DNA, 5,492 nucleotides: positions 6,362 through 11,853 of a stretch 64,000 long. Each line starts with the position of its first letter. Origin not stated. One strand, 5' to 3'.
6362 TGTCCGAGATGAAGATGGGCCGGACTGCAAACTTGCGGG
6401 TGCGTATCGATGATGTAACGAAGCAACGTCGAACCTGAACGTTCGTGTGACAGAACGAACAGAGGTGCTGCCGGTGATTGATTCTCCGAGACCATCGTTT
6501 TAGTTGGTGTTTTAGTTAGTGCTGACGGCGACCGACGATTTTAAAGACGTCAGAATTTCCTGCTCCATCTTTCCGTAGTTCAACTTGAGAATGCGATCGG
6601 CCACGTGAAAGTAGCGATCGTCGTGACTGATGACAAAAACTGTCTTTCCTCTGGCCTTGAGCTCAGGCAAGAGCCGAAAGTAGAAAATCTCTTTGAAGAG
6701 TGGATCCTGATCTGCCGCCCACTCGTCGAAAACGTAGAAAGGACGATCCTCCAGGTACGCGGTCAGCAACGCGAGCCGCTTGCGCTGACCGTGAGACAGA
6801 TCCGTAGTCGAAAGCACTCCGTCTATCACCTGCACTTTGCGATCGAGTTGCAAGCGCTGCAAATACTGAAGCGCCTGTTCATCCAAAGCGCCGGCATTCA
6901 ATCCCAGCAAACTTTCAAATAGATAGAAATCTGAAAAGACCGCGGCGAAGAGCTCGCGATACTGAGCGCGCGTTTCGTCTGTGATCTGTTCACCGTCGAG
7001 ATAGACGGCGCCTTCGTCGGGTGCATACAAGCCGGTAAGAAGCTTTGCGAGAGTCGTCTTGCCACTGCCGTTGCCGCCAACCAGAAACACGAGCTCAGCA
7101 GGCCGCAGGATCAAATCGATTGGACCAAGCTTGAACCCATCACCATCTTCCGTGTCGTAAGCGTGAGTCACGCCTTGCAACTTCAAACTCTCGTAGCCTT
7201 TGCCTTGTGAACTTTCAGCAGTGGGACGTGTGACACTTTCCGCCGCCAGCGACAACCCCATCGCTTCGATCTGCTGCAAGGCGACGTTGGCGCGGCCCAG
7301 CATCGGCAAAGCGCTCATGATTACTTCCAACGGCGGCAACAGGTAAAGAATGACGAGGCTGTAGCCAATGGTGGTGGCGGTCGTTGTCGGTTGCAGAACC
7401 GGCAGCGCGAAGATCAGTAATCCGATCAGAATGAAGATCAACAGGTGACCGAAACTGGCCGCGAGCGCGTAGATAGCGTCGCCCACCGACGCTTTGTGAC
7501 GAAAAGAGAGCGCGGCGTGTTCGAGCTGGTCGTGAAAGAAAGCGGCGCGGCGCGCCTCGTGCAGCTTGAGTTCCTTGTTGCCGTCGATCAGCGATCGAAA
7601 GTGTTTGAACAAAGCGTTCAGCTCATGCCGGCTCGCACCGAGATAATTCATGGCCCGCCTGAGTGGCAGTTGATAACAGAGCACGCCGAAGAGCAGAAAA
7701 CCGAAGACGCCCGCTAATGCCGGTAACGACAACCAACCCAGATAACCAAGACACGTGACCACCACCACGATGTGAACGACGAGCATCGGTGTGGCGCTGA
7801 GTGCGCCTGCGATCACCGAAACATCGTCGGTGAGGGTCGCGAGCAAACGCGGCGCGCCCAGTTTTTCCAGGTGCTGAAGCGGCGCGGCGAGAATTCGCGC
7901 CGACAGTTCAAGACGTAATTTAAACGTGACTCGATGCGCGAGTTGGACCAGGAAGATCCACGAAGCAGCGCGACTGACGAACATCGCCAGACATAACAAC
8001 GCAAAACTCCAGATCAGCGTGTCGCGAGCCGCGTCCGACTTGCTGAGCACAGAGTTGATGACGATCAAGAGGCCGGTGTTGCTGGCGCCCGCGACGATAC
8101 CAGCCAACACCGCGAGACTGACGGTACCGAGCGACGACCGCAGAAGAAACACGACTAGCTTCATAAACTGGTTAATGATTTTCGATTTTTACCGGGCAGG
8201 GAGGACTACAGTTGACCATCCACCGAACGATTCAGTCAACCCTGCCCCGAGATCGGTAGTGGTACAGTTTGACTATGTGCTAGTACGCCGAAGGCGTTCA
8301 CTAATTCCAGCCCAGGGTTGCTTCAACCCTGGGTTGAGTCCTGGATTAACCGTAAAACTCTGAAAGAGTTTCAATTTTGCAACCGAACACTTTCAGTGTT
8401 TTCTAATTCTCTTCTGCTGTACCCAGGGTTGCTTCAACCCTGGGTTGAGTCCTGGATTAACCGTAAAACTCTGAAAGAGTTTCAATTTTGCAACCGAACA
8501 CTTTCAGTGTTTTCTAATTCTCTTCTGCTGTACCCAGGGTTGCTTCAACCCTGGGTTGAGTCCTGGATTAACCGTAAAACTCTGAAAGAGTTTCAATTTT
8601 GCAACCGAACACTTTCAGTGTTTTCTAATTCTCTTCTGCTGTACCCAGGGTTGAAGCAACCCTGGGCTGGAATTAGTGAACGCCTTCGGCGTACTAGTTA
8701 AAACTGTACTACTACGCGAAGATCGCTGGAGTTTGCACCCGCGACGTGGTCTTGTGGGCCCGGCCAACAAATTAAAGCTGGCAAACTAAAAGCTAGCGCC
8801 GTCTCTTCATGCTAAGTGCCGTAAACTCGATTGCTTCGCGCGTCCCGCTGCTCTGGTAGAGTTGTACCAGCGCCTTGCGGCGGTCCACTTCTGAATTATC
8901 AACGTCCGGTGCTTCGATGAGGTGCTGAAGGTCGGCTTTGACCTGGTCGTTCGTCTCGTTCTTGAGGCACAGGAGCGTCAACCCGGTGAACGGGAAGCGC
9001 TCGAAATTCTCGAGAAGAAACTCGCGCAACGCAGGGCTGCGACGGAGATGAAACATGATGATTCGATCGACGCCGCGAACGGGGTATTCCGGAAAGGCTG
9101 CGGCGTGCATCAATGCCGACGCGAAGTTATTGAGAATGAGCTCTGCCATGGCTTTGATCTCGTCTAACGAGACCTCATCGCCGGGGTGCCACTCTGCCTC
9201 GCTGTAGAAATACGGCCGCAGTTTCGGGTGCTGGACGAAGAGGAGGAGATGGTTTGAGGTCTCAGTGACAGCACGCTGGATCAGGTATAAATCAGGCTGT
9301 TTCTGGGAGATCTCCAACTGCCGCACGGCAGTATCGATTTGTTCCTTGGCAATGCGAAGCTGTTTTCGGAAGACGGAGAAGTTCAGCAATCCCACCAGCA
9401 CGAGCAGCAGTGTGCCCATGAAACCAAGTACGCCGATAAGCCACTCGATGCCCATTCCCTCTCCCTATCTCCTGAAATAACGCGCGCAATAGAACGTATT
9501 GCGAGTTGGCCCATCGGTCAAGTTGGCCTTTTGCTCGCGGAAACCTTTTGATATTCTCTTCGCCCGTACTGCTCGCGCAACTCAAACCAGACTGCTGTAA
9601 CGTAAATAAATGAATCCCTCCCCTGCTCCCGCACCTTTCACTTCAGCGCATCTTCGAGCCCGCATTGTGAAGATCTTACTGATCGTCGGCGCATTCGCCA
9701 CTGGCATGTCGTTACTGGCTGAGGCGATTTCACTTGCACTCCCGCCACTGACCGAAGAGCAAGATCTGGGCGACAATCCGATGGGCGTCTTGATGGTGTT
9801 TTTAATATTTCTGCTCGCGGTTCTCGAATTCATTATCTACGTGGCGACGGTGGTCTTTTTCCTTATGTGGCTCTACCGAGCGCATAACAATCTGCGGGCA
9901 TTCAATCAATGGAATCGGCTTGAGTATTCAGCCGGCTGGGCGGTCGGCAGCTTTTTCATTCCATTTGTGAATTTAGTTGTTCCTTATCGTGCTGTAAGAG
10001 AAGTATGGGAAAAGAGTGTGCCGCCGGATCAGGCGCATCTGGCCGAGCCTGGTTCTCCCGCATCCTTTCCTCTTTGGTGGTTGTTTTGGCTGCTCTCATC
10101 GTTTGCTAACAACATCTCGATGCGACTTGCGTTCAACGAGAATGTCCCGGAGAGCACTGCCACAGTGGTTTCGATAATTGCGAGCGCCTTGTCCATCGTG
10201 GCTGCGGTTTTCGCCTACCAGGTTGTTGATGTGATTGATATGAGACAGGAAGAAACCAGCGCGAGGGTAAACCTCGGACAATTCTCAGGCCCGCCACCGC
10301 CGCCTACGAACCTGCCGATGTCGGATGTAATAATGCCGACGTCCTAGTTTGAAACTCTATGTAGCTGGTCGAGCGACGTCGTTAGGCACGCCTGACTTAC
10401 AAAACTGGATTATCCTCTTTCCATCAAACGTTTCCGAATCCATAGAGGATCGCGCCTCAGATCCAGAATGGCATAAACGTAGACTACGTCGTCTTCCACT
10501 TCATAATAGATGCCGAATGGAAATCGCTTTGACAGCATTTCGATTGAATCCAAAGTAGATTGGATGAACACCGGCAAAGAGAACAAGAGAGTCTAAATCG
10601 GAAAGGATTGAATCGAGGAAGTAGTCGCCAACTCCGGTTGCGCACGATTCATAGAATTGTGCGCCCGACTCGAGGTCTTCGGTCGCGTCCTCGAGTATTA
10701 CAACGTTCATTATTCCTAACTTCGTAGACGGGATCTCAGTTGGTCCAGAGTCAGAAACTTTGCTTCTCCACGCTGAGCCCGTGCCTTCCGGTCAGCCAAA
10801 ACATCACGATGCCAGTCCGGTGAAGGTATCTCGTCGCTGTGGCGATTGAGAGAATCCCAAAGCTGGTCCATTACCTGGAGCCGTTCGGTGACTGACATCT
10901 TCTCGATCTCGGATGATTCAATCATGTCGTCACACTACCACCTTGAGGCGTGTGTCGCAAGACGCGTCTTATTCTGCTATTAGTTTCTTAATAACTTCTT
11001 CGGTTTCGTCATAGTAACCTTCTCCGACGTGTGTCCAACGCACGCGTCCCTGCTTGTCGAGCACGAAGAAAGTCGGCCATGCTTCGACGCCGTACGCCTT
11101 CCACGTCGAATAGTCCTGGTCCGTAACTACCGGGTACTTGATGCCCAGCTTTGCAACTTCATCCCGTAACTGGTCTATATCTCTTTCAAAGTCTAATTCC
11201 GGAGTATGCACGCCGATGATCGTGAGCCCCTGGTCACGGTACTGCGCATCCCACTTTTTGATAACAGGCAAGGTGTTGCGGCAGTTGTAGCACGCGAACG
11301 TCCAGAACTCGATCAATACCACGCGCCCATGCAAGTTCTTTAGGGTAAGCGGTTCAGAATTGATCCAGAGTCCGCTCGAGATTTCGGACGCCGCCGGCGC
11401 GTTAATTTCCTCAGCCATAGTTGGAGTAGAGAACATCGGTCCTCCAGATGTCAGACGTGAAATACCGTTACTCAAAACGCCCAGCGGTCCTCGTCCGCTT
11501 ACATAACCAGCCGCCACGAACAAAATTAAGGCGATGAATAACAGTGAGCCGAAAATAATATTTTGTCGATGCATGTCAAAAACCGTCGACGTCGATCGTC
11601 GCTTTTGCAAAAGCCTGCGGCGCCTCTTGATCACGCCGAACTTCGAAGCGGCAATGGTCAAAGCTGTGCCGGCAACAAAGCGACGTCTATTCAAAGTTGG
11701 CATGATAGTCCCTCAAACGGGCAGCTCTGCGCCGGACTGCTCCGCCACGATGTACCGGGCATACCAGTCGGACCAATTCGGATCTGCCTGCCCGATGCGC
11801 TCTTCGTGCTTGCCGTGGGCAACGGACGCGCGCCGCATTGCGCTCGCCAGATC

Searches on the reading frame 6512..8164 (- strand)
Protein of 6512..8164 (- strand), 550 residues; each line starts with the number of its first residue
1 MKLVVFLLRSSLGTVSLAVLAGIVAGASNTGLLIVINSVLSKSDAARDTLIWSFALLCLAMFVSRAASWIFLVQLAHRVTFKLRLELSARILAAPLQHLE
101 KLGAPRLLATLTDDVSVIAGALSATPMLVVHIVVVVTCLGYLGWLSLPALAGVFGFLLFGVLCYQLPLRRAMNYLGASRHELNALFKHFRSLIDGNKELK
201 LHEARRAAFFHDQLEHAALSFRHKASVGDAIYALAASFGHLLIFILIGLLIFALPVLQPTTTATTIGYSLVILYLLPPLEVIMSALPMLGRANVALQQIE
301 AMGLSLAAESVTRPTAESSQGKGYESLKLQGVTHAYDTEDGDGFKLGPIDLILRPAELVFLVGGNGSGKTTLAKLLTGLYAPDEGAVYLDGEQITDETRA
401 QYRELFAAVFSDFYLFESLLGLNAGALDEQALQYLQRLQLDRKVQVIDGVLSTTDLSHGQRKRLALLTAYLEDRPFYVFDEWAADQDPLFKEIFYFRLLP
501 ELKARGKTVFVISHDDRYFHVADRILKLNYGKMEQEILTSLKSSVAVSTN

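Call 56: search_protein_families(library=pfam, proteins=[window:6512-8164:-], max_evalue=0.001)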
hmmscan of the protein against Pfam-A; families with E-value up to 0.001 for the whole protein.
window:6512-8164:- (550 aa): 7 families
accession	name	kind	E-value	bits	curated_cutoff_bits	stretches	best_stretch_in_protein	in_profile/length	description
PF00005.33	ABC_tran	-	5.1e-25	89.1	25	1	348-483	3-136/137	ABC transporter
PF00664.28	ABC_membrane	-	2.7e-10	40.8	28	1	17-159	7-154/274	ABC transporter transmembrane region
PF02463.25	SMC_N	-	2e-06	27.9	40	0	453-530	134-213/220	RecF/RecN/SMC N terminal domain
PF13304.12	AAA_21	-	1.8e-05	25.4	27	0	448-516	230-300/304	AAA domain, putative AbiEii toxin, Type IV TA system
PF06414.18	Zeta_toxin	-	5.5e-05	23.1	22.3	1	358-457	18-110/199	Zeta toxin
PF13401.12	AAA_22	-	0.00051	20.8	27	0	356-449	5-92/130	AAA domain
PF13191.12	AAA_16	-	0.00074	20.5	32.6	0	355-464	24-124/167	AAA ATPase domain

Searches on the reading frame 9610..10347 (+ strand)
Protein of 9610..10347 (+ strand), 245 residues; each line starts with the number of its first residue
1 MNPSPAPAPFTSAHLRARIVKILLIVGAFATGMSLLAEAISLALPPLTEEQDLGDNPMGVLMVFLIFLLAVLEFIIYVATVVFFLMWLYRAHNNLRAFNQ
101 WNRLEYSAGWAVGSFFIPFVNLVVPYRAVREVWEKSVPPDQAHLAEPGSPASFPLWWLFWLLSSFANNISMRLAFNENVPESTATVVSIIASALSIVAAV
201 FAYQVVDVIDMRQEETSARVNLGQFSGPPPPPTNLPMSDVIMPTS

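Call 56: search_protein_families(library=pfam, proteins=[window:9610-10347:+], max_evalue=0.001)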
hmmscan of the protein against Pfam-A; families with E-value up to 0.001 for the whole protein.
window:9610-10347:+ (245 aa): 1 family
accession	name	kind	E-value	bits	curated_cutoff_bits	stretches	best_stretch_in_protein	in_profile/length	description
PF14219.11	DUF4328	-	3.9e-30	105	27.2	1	67-209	18-164/166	Domain of unknown function (DUF4328)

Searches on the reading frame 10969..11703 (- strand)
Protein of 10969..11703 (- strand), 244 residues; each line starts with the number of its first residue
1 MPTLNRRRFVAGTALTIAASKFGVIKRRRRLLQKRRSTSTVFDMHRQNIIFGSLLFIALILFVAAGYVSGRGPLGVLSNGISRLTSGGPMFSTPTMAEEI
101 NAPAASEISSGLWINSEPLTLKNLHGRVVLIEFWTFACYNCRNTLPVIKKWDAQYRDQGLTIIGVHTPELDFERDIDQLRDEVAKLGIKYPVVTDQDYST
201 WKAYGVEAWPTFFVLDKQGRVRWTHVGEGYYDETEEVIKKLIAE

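Call 56: search_protein_families(library=pfam, proteins=[window:10969-11703:-], max_evalue=0.001)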
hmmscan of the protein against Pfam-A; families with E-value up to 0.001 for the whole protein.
window:10969-11703:- (244 aa): 4 families
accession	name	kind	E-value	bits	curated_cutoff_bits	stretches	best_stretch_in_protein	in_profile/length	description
PF08534.16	Redoxin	-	4.7e-16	59.3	26.6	1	116-235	18-141/148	Redoxin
PF00578.27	AhpC-TSA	-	5.5e-15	55.8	26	1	117-223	16-123/124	AhpC/TSA family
PF13905.12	Thioredoxin_8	-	2.1e-10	41.2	27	1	126-221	1-94/94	Thioredoxin-like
PF00085.26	Thioredoxin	-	0.00011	22.6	23.5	0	127-165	19-56/103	Thioredoxin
